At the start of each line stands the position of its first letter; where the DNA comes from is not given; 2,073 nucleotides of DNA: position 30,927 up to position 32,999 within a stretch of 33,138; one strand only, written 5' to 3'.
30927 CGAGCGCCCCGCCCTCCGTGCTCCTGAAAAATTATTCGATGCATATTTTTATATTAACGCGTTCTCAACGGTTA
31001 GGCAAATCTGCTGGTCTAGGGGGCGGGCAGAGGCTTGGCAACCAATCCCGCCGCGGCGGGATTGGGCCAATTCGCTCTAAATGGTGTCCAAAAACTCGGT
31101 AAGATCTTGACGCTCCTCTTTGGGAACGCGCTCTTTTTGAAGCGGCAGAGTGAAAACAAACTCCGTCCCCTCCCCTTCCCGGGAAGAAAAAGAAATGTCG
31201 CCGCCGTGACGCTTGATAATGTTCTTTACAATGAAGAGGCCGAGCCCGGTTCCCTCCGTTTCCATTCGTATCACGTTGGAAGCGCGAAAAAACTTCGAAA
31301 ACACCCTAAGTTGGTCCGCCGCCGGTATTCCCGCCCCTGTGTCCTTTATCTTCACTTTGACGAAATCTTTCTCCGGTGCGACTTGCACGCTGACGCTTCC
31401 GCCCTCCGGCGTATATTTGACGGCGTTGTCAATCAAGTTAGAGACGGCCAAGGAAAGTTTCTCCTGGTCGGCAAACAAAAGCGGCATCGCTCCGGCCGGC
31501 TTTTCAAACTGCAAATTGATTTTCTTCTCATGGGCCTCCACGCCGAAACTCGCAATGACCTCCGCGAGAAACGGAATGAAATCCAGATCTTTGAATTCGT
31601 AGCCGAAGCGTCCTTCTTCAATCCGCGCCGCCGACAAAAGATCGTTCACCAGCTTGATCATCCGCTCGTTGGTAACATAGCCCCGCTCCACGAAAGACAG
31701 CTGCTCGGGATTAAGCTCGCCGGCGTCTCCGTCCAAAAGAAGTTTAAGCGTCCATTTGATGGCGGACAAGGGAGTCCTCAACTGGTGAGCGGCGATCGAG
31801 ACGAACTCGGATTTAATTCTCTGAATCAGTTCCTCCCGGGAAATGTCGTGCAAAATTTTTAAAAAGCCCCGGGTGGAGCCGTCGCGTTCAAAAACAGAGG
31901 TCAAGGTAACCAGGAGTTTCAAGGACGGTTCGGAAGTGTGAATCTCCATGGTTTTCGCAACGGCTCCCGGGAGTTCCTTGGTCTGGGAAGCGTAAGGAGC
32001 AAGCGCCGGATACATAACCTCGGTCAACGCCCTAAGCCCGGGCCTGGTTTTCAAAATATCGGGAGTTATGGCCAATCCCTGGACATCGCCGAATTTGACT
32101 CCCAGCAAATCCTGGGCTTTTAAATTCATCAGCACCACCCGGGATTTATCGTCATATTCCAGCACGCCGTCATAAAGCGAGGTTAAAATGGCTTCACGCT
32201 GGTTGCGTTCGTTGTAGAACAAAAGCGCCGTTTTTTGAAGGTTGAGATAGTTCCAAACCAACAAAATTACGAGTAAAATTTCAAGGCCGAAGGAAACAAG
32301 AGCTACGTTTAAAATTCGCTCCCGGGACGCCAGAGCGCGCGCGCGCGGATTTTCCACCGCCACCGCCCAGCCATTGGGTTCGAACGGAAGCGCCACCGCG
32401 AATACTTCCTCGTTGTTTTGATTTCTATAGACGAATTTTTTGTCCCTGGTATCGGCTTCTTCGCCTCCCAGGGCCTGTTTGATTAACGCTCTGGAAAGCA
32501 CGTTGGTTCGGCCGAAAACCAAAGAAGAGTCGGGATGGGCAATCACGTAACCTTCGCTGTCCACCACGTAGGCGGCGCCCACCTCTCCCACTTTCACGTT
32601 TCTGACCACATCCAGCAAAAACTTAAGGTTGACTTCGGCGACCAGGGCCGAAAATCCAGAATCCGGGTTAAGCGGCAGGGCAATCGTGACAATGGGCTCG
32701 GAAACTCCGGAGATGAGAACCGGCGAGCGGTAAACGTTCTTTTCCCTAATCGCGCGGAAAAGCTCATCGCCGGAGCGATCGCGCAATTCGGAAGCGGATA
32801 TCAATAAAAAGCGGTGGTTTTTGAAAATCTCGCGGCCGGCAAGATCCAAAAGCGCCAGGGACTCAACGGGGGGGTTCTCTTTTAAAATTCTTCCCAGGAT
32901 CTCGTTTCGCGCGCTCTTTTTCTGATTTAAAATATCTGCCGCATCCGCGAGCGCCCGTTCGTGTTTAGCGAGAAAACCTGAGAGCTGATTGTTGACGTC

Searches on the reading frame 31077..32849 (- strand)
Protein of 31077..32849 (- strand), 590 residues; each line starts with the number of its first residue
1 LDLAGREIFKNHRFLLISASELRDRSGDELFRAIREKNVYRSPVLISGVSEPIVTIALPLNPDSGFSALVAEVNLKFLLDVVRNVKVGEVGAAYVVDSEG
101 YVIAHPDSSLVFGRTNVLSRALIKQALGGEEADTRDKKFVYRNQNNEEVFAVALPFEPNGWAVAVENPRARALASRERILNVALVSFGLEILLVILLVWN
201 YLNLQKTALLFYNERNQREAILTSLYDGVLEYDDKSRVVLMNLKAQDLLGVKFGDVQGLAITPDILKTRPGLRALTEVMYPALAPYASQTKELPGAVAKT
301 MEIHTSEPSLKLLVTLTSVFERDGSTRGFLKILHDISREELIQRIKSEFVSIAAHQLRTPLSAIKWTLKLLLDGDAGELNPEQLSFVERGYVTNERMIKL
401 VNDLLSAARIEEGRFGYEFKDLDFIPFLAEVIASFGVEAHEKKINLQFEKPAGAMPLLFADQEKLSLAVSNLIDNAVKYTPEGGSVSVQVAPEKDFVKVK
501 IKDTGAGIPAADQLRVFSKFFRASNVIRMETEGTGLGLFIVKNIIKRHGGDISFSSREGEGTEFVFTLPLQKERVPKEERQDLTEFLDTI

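Call 9: search_protein_families(library=pfam, proteins=[window:31077-32849:-], max_evalue=0.001)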
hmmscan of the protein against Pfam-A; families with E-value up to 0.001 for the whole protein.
window:31077-32849:- (590 aa): 5 families
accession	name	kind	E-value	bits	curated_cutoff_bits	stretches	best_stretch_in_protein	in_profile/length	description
PF02518.31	HATPase_c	-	2e-30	105.9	26.4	1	461-571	2-110/111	Histidine kinase-, DNA gyrase B-, and HSP90-like ATPase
PF00512.31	HisKA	-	6.6e-16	58.6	26.9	1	346-413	2-66/66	His Kinase A (phospho-acceptor) domain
PF02743.24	dCache_1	-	4.1e-13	49.9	45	1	2-166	75-240/240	Cache domain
PF17201.10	Cache_3-Cache_2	-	1.7e-06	28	27.7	1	74-181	187-298/299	Cache 3/Cache 2 fusion domain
PF13581.12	HATPase_c_2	-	2.1e-05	25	27.4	1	460-565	27-124/127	Histidine kinase-like ATPase domain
